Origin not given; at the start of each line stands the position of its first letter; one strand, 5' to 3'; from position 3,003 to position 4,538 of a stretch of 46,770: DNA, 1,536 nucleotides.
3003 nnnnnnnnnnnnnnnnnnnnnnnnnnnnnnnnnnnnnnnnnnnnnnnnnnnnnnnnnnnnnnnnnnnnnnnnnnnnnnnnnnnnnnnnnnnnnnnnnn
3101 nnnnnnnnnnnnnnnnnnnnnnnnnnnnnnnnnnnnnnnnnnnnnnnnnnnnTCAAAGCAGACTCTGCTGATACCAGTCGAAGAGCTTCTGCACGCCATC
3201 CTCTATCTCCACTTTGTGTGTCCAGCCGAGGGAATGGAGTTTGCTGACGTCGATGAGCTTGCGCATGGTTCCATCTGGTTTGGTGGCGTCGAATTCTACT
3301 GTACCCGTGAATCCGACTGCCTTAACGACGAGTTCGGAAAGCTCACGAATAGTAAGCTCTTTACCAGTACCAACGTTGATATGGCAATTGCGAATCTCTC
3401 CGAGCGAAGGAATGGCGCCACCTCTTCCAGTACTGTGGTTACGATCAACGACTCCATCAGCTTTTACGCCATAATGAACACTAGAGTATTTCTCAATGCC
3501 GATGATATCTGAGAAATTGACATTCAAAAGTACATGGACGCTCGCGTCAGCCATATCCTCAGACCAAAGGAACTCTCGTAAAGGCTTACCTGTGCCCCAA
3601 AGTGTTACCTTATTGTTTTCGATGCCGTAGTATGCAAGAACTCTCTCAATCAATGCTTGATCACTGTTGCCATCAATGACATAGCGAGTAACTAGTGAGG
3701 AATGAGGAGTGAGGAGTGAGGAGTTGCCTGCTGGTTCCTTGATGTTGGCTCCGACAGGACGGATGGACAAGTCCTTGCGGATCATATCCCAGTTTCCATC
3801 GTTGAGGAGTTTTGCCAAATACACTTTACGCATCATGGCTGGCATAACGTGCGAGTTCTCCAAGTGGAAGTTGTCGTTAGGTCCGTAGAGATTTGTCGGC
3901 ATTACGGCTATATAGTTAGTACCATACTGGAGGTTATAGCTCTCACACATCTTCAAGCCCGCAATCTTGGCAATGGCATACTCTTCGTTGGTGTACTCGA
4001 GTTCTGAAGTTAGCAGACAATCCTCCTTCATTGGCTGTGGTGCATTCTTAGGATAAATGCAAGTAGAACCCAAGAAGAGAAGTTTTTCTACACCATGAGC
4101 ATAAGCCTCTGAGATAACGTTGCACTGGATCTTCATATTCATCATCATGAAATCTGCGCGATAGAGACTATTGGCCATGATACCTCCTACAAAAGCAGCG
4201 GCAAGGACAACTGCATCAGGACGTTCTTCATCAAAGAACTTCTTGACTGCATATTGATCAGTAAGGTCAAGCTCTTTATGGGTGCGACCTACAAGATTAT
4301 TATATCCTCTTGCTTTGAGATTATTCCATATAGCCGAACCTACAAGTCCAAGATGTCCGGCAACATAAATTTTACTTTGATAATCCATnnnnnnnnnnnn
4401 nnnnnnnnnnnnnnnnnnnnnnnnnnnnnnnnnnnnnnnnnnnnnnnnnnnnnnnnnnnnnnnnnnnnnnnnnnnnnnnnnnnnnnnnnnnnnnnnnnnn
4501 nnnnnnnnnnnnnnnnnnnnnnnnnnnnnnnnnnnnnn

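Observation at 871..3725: Three near-identical 33-nt (GTGAGGA)4 cassettes inserted in frame in two different sugar-nucleotide genes, each encoding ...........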

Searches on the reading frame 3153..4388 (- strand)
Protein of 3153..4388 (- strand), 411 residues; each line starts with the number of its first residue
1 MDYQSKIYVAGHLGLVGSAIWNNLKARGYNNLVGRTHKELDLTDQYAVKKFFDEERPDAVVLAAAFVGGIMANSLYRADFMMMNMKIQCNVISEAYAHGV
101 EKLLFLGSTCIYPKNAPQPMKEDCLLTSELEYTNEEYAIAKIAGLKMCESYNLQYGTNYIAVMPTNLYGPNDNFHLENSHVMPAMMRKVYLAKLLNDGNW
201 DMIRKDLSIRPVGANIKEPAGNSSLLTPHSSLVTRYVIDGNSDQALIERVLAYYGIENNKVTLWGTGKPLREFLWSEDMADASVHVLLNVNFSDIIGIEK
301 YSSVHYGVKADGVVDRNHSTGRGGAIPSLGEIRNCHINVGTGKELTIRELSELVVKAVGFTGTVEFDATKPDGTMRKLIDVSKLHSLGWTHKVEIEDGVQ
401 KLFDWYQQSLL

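Call 5: find_homologous_proteins(query=window:3153-4388:-)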
Query window:3153-4388:- (411 aa): 8000 proteins with E <= 0.001 among 8000 candidates; the best 120 are listed.
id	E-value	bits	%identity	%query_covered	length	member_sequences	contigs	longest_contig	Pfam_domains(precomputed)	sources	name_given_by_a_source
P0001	5.0e-279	943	100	100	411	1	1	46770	PF04321.24,PF16363.12,PF01370.28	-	-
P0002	3.9e-251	851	92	100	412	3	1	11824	PF04321.24,PF16363.12,PF01370.28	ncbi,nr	ncbi:MAG: GDP-L-fucose synthase [Bacteroidales bacterium]|nr:GDP-L-fucose synthase [Bacteroidales ba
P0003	1.2e-250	849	91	100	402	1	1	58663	PF04321.24,PF16363.12,PF01370.28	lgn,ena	-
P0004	3.9e-250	848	91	100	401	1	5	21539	PF04321.24,PF16363.12,PF01370.28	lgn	-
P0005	6.1e-250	847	89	100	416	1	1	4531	PF04321.24,PF16363.12,PF01370.28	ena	-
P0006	2.0e-249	846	89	100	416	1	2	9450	PF04321.24,PF16363.12,PF01370.28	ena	-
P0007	2.5e-249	845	89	100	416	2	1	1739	PF04321.24,PF16363.12,PF01370.28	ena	-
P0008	3.5e-249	845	91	100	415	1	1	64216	PF04321.24,PF16363.12,PF01370.28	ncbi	-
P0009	3.9e-249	845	91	100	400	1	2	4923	PF04321.24,PF16363.12,PF01370.28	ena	-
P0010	5.5e-249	844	91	100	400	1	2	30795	PF04321.24,PF16363.12,PF01370.28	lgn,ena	-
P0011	5.6e-249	844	91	100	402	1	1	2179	PF04321.24,PF16363.12,PF01370.28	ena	-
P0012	7.5e-249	844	91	99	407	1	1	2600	PF04321.24,PF16363.12,PF01370.28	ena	-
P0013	1.4e-248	843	91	100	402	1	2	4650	PF04321.24,PF16363.12,PF01370.28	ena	-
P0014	1.5e-248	843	88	100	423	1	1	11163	PF04321.24,PF16363.12,PF01370.28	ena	-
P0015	1.9e-248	842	91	100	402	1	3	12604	PF04321.24,PF16363.12,PF01370.28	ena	-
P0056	6.7e-245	831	87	100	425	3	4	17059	PF04321.24,PF16363.12,PF01370.28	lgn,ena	-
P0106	6.9e-243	824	90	100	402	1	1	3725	PF04321.24,PF16363.12,PF01370.28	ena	-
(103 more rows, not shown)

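Call 9: find_encoding_contigs(protein=P0003, flank=10000, max_places=2)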
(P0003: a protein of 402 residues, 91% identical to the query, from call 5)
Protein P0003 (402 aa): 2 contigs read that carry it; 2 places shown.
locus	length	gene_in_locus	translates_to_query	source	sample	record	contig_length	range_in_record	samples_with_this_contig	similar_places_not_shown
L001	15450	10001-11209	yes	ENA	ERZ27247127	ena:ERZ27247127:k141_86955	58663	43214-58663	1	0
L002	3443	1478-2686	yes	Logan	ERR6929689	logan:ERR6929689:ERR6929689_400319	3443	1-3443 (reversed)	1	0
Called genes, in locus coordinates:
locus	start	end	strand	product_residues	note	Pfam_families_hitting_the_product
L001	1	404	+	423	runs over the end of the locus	PF13175:AAA_15, PF13304:AAA_21 (faint), PF13175:AAA_15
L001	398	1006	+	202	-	-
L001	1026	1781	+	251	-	-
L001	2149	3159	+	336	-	PF14253:AbiH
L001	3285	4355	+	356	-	PF02463:SMC_N (faint), PF11398:DUF2813, PF13175:AAA_15 (weak), PF13304:AAA_21, PF13175:AAA_15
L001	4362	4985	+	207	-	PF11536:DUF3226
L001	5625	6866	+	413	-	PF01467:CTP_transf_like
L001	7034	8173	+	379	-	PF01073:3Beta_HSD, PF01370:Epimerase, PF02719:Polysacc_synt_2, PF04321:RmlD_sub_bind, PF16363:GDP_Man_Dehyd, PF07993:NAD_binding_4, PF16363:GDP_Man_Dehyd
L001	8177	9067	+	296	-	PF01370:Epimerase, PF02719:Polysacc_synt_2 (faint), PF04321:RmlD_sub_bind, PF16363:GDP_Man_Dehyd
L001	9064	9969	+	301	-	PF00483:NTP_transferase, PF12804:NTP_transf_3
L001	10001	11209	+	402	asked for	PF01370:Epimerase, PF04321:RmlD_sub_bind, PF16363:GDP_Man_Dehyd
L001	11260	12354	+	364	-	PF01370:Epimerase, PF04321:RmlD_sub_bind (weak), PF16363:GDP_Man_Dehyd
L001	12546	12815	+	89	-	PF07883:Cupin_2 (faint), PF19480:DUF6016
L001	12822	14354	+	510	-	-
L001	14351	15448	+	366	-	?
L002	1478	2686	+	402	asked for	PF01370:Epimerase, PF04321:RmlD_sub_bind, PF16363:GDP_Man_Dehyd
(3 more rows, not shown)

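Call 10: find_encoding_contigs(protein=P0014, flank=10000, max_places=2)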
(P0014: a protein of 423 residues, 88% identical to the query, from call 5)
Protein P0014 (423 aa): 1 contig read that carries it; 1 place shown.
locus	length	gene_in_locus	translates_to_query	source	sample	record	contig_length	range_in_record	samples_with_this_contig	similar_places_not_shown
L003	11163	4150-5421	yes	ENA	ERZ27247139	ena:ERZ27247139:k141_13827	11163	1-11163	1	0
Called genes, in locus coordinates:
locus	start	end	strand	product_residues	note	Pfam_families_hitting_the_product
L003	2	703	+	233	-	?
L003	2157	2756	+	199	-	PF02357:NusG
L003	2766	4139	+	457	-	-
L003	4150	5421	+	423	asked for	PF01370:Epimerase, PF04321:RmlD_sub_bind, PF16363:GDP_Man_Dehyd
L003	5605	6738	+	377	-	PF01370:Epimerase, PF04321:RmlD_sub_bind (weak), PF16363:GDP_Man_Dehyd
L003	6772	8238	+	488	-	PF08842:Mfa2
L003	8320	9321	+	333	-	-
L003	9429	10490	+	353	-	PF01807:Zn_ribbon_DnaG, PF08275:DNAG_N (weak), PF13155:Toprim_2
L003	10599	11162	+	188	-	?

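Call 54: search_solved_structures(query=window:3153-4388:-, show_alignments=2)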
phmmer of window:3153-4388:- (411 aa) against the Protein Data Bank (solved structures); distinct sequences matched with E-value up to 0.001: 42.
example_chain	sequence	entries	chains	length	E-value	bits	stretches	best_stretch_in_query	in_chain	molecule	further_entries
7anh_A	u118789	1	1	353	1.8e-116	392.7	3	3-209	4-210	GDP-L-fucose synthase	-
1bsv_A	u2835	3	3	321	5e-98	332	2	5-193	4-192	PROTEIN (GDP-FUCOSE SYNTHETASE) | GDP-FUCOSE SYNTHETASE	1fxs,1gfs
1e6u_A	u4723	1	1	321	7.9e-98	331.4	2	5-192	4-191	GDP-FUCOSE SYNTHETASE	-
1bws_A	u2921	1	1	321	1.3e-97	330.7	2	5-193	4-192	PROTEIN (GDP-4-KETO-6-DEOXY-D-MANNOSE EPIMERASE/REDUCTASE)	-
1e7s_A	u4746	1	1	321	1.9e-97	330.1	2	5-192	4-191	GDP-FUCOSE SYNTHETASE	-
1e7q_A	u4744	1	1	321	2.1e-97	330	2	5-192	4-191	GDP-FUCOSE SYNTHETASE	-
1e7r_A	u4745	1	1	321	1.3e-96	327.4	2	5-192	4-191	GDP-FUCOSE SYNTHETASE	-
7cxt_A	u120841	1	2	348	4.6e-94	319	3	3-209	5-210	GDP-L-fucose synthase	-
7m13_A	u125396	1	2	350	4.7e-94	318.9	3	3-209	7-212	GDP-L-fucose synthase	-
7anc_A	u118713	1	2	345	6.6e-94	318.5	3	3-209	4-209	GDP-L-fucose synthase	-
8ewu_A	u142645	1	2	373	6.5e-91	308.6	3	2-200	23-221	GDP-L-fucose synthase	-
7ll6_A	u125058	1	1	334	9.2e-85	288.3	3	5-194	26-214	GDP-L-fucose synthase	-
8du0_A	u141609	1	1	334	9.3e-85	288.3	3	5-194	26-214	GDP-L-fucose synthase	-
4b8w_A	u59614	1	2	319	6.3e-43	150.6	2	5-194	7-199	GDP-L-FUCOSE SYNTHASE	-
4b8z_A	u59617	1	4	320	6.4e-43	150.5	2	5-194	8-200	GDP-L-FUCOSE SYNTHASE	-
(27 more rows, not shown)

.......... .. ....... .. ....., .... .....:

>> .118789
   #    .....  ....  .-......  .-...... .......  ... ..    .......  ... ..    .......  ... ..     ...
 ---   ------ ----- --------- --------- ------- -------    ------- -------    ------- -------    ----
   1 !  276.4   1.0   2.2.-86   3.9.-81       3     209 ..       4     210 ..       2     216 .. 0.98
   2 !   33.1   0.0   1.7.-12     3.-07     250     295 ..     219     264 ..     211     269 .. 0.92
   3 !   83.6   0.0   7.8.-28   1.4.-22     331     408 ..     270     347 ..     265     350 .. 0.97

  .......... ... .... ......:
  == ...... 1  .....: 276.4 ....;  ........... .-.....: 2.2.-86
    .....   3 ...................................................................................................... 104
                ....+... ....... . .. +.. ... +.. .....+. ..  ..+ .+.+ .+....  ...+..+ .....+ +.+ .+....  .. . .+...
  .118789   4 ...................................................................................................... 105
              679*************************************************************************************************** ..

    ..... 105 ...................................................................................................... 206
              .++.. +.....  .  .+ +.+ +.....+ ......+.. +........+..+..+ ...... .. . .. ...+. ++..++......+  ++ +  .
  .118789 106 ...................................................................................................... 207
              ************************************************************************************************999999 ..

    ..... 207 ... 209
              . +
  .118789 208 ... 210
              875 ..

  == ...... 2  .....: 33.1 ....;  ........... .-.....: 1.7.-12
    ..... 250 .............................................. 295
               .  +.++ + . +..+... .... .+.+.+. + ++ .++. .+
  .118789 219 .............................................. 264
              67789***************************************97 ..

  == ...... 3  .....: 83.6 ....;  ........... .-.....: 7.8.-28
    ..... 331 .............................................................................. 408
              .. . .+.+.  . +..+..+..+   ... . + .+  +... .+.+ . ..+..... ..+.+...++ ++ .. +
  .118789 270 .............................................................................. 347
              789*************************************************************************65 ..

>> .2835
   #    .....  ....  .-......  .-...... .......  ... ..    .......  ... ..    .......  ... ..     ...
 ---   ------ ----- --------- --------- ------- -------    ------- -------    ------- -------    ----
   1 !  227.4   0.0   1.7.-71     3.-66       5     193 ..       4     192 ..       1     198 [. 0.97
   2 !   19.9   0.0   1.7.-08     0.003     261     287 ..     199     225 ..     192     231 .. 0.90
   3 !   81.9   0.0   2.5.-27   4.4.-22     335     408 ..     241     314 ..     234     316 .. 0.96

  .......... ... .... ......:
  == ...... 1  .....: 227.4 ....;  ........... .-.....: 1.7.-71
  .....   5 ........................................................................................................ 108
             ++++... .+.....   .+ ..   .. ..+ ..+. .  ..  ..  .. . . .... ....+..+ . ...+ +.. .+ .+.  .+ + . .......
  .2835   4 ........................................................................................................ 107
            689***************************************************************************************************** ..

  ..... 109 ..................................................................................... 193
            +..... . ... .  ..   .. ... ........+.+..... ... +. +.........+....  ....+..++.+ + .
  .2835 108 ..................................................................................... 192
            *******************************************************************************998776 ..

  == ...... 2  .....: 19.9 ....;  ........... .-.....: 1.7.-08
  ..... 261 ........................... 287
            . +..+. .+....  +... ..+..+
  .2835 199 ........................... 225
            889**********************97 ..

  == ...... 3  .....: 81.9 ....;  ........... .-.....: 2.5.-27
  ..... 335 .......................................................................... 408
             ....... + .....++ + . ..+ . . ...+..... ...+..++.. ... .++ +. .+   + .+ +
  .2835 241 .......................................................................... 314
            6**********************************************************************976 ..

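Call 60: predict_structure(alignment_id=A1)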
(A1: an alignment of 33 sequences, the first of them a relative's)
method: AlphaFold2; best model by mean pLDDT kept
length: 411 residues; sequences in the alignment: 33
mean_pLDDT: 55.2   pTM: 0.48
mean pLDDT of the five models: 55.2, 52.6, 52.4, 48.5, 38.3
residues with pLDDT >= 90: 56; 70-90: 92; 50-70: 68; < 50: 195
segments of 3 or more residues with pLDDT < 50: 64-82, 106-167, 169-180, 222-229, 270-343, 374-393
pLDDT, mean of each block of 10 residues (from residue 1): 87 66 84 84 79 89 44 35 52 65 49 26 23 27 26 26 40 42 75 95 86 72 46 79 94 91 72 28 25 25 23 23 22 25 58 87 84 43 40 55 69 73
secondary structure, 60 per line:
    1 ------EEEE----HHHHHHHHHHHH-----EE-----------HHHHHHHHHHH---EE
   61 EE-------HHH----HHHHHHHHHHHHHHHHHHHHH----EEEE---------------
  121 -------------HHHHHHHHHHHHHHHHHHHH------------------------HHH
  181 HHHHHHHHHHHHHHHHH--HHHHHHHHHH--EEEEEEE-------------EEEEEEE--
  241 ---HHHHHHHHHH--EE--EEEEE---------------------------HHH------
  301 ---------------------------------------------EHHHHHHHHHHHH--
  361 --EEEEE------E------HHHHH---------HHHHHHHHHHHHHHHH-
elements in order: E7-10 H15-26 H45-55 E59-62 H77-97 E102-105 H134-153 H178-197 H200-209 E212-218 E232-238 H244-253 E260-264 H347-358 E363-367 H381-385 H395-410

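Call 65: search_protein_families(library=pfam, proteins=[window:3153-4388:-], max_evalue=0.01)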
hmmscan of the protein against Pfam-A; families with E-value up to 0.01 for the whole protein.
window:3153-4388:- (411 aa): 4 families
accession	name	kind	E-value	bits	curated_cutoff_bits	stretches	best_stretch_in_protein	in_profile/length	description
PF01370.27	Epimerase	-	5.7e-56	190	20.9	2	7-194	1-201/240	NAD dependent epimerase/dehydratase family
PF16363.11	GDP_Man_Dehyd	-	1.3e-12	48.3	27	1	39-204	58-221/332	GDP-mannose 4,6 dehydratase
PF04321.23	RmlD_sub_bind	-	1.4e-09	37.9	27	1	6-122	2-115/287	RmlD substrate binding domain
PF01073.25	3Beta_HSD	-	0.0063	16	22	0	37-178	49-192/280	3-beta hydroxysteroid dehydrogenase/isomerase family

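Call 75: find_encoding_contigs(protein=P0056, flank=10000, max_places=2)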
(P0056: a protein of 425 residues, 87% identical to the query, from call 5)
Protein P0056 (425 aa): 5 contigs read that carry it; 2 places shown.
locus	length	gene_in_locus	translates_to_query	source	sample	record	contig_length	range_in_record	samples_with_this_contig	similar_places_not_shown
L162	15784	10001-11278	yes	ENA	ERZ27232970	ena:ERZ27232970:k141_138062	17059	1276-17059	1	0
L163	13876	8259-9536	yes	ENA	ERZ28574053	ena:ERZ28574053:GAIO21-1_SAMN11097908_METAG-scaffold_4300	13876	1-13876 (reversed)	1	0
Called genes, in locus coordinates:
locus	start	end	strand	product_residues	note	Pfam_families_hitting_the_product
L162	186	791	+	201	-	PF00132:Hexapep, PF14602:Hexapep_2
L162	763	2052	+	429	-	-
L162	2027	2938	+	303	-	PF00535:Glycos_transf_2, PF10111:Glyco_tranf_2_2 (faint), PF13641:Glyco_tranf_2_3, PF13632:Glyco_trans_2_3 (faint)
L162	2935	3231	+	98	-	-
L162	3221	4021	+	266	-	PF01757:Acyl_transf_3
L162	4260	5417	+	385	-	-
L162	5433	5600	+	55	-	-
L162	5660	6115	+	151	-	-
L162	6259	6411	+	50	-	-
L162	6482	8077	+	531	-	PF03050:DDE_Tnp_IS66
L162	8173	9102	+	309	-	PF01073:3Beta_HSD (weak), PF01370:Epimerase, PF04321:RmlD_sub_bind, PF16363:GDP_Man_Dehyd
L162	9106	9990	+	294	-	PF11735:CAP59_mtransfer (weak)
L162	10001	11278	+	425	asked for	PF01370:Epimerase, PF04321:RmlD_sub_bind, PF16363:GDP_Man_Dehyd (weak)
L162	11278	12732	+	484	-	PF07883:Cupin_2 (weak), PF20511:PMI_typeI_cat, PF21621:MPI_cupin_dom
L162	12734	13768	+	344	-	PF00483:NTP_transferase, PF12804:NTP_transf_3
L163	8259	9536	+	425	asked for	PF01370:Epimerase, PF04321:RmlD_sub_bind, PF16363:GDP_Man_Dehyd (weak)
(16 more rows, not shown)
